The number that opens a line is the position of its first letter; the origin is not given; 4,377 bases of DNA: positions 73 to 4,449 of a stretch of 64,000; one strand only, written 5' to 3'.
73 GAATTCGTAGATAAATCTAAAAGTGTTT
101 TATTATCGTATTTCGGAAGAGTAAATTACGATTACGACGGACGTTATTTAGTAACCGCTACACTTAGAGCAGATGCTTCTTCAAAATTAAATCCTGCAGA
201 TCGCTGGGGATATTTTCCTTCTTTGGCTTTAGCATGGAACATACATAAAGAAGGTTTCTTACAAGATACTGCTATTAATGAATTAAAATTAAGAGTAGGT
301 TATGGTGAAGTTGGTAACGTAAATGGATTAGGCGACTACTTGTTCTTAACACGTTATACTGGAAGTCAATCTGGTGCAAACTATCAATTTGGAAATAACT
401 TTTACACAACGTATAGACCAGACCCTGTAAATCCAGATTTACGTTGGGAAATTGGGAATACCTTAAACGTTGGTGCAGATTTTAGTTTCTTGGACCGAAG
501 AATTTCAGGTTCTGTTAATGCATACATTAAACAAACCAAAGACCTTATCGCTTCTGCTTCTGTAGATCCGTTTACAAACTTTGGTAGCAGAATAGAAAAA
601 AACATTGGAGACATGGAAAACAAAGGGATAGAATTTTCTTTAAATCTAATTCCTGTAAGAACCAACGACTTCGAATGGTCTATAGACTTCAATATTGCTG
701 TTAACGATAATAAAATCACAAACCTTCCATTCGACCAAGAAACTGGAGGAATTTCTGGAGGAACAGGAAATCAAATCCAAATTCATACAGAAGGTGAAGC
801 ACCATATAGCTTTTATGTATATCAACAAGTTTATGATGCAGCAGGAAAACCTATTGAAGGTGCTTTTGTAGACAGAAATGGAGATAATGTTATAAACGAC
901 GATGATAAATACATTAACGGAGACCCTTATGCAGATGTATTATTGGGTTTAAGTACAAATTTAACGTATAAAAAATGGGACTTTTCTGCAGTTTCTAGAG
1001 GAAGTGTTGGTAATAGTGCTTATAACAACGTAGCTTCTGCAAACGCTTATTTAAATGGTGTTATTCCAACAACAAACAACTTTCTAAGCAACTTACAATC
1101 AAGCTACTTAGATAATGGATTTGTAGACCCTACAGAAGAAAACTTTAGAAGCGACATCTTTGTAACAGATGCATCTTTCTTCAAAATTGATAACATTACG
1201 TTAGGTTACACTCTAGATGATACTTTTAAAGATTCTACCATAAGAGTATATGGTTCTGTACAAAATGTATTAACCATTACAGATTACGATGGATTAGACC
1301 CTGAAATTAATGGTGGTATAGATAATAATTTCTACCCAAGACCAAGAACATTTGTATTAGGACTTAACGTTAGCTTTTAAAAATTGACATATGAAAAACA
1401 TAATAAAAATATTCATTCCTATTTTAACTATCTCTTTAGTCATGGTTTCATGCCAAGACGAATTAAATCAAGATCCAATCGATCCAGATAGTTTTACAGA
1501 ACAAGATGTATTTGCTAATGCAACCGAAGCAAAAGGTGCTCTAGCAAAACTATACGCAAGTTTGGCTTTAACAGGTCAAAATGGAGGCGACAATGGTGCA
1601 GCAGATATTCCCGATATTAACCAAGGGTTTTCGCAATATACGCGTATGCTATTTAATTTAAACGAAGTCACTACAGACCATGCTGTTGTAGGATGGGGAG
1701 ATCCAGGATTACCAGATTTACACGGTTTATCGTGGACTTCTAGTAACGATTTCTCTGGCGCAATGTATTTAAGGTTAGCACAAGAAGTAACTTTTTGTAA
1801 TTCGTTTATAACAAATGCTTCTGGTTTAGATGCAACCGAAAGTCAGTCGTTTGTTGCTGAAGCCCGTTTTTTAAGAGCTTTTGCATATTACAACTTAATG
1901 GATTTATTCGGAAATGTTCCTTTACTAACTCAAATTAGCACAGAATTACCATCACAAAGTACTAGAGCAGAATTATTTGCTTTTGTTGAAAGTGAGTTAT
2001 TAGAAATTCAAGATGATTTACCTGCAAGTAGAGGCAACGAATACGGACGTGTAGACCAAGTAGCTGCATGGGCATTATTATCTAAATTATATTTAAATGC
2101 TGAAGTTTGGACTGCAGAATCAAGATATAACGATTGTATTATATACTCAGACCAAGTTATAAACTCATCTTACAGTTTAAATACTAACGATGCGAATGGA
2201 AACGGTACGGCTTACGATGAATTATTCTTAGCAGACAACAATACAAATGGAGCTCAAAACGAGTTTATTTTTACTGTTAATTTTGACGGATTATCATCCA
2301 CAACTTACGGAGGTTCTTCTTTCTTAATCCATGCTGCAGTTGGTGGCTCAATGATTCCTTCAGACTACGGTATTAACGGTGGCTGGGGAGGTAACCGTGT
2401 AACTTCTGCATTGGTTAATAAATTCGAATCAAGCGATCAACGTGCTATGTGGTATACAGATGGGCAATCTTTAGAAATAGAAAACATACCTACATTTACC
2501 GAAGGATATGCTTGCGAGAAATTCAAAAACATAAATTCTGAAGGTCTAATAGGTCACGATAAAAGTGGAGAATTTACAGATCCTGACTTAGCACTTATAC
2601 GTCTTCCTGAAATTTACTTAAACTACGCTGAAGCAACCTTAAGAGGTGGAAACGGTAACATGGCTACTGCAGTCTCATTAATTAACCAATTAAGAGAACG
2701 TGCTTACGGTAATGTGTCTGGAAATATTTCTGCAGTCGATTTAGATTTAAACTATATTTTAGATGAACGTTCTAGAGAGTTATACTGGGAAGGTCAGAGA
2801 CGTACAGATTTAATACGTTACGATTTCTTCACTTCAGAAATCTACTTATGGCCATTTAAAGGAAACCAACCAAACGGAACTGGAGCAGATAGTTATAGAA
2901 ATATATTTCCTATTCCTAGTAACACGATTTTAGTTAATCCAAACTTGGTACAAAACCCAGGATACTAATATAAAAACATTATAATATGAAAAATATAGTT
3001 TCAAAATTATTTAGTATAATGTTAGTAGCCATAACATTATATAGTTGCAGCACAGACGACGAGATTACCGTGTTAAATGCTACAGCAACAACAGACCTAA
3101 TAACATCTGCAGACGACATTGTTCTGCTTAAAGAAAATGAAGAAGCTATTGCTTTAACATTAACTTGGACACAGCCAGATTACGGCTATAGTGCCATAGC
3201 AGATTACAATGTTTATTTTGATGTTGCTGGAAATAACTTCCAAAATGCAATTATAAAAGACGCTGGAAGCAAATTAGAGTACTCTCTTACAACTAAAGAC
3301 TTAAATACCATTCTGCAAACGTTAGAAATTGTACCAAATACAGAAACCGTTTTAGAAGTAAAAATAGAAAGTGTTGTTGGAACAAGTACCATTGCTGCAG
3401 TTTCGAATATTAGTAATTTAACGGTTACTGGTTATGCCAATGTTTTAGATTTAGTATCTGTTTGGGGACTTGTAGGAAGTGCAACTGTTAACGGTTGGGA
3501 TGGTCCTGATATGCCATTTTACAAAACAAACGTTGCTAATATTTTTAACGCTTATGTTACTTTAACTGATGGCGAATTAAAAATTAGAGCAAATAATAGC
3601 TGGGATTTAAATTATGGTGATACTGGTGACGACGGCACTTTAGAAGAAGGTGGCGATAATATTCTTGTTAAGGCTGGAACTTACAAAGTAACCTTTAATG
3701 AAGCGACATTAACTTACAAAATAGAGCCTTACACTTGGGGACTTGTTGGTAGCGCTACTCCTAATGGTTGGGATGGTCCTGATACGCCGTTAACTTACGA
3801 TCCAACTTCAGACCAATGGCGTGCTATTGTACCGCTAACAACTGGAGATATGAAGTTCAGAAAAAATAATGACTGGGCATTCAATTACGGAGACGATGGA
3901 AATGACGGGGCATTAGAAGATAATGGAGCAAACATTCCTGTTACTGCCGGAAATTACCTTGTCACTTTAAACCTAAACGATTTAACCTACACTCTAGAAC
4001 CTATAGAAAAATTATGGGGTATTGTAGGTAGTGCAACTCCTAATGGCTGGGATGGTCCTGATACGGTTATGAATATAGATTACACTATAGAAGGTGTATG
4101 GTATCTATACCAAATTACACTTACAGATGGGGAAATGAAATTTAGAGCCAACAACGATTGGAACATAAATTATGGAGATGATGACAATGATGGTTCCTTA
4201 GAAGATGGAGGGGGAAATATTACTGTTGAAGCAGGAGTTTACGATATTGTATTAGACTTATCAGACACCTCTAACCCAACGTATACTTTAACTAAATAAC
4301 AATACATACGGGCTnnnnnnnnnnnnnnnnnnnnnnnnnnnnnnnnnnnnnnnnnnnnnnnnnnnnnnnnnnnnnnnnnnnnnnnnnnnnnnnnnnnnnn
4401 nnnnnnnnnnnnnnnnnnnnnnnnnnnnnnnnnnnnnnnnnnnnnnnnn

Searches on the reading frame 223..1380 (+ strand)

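Call 12: search_protein_families(library=pfam, proteins=[window:223-1380:+])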
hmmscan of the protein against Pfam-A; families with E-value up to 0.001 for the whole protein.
window:223-1380:+ (385 aa): 1 family
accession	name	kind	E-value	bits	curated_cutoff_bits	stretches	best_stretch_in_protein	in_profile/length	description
PF00593.30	TonB_dep_Rec_b-barrel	-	2.4e-10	41.3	27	1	18-349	228-436/436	TonB dependent receptor-like, beta-barrel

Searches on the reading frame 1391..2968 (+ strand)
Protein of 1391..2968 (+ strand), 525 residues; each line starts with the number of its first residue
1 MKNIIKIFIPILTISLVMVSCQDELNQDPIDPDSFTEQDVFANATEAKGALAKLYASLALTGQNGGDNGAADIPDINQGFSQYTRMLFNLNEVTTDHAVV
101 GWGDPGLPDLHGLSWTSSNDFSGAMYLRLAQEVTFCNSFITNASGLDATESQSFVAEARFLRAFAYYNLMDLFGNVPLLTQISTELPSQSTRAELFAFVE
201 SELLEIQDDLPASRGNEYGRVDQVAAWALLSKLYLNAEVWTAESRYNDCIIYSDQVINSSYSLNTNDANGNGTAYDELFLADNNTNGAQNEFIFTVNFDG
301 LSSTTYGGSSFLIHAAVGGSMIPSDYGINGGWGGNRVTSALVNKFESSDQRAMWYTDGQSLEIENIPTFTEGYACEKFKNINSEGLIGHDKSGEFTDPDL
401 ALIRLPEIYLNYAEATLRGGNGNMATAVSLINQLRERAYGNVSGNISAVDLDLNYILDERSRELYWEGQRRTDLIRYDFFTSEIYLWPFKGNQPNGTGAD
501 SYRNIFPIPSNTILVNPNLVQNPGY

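Call 12: search_protein_families(library=pfam, proteins=[window:1391-2968:+])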
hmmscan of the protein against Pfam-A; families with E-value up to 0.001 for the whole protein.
window:1391-2968:+ (525 aa): 2 families
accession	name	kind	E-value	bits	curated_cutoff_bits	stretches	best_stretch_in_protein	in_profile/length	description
PF07980.17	SusD_RagB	-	2.1e-32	113.4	23.1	1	369-525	129-297/297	SusD family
PF14322.12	SusD-like_3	-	5.4e-12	46.8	27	1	115-235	67-191/191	Starch-binding associating with outer membrane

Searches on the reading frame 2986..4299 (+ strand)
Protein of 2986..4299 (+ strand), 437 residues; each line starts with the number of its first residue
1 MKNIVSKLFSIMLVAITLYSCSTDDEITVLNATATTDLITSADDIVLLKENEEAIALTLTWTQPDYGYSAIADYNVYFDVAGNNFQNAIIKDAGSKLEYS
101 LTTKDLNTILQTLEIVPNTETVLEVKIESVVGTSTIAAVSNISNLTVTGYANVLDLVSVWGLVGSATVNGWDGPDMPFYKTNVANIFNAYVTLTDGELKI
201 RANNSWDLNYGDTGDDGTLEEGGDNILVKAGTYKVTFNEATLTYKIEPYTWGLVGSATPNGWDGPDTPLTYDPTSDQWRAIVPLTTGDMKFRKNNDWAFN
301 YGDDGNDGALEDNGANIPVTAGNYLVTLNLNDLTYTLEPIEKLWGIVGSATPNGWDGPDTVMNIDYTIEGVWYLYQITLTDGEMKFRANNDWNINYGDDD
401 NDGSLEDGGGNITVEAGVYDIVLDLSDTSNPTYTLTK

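Call 12: search_protein_families(library=pfam, proteins=[window:2986-4299:+])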
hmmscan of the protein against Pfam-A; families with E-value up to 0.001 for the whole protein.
window:2986-4299:+ (437 aa): 2 families
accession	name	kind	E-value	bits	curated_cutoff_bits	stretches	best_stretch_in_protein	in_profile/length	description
PF14292.12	SusE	-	3e-26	92.1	25.2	1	24-127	2-105/106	SusE outer membrane protein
PF16411.10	SusF_SusE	-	8.6e-16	59.1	27.5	2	346-423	1-86/167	Outer membrane protein SusF_SusE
